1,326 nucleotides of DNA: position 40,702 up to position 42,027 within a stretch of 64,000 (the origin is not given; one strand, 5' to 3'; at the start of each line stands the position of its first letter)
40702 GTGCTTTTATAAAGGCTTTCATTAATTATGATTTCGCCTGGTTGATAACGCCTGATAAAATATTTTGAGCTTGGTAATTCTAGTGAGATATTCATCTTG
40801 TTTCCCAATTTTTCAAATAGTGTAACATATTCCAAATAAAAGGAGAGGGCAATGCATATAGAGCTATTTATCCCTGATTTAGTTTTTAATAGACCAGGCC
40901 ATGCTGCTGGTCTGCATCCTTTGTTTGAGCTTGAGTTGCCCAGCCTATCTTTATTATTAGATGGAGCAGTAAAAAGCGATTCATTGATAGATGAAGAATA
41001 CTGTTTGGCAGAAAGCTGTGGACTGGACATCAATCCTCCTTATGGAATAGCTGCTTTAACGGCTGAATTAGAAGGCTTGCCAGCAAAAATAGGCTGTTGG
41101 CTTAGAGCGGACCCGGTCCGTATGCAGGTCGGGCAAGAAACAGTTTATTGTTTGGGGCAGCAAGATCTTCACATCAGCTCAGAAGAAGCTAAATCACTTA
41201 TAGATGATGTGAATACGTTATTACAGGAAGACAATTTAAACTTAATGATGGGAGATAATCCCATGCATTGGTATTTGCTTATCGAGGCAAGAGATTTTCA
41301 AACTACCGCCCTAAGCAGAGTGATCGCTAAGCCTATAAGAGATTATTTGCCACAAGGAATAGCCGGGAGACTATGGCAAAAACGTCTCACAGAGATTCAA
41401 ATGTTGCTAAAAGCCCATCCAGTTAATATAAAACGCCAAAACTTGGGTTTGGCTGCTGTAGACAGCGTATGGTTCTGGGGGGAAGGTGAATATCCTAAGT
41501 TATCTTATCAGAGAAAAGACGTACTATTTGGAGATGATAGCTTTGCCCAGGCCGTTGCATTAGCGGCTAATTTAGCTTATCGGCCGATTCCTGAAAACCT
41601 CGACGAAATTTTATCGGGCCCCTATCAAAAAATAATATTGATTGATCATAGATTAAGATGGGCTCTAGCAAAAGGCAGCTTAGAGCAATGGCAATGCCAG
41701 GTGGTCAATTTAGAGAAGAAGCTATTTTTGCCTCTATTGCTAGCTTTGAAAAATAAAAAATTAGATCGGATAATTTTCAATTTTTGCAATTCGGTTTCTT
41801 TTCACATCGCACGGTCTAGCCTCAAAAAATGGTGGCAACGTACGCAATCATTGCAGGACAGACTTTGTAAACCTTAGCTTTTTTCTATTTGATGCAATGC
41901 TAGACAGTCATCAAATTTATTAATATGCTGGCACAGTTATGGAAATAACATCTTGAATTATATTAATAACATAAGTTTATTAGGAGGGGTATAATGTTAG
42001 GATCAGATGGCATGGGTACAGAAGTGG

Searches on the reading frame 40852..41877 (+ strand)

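Call 17: search_protein_families(library=pfam, proteins=[window:40852-41877:+], max_evalue=0.0001)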
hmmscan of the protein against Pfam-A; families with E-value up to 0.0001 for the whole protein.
window:40852-41877:+ (341 aa): 0 families

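Call 37: search_protein_families(library=ncbifam, proteins=[window:40852-41877:+], max_evalue=0.01)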
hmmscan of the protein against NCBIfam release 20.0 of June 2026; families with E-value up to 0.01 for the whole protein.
window:40852-41877:+ (341 aa): 3 families
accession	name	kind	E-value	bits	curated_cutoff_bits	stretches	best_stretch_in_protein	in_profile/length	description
TIGR02535.1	hyp_Hser_kinase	hypoth_equivalog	1.1e-17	63.9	446.3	1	107-219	113-228/397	proposed homoserine kinase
NF003242.0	PRK04200.1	equivalog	8.3e-15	54.6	426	1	107-219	113-227/395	cofactor-independent phosphoglycerate mutase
TIGR00306.2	apgM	subfamily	5.5e-12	45.4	320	1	103-218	110-232/403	2,3-bisphosphoglycerate-independent phosphoglycerate mutase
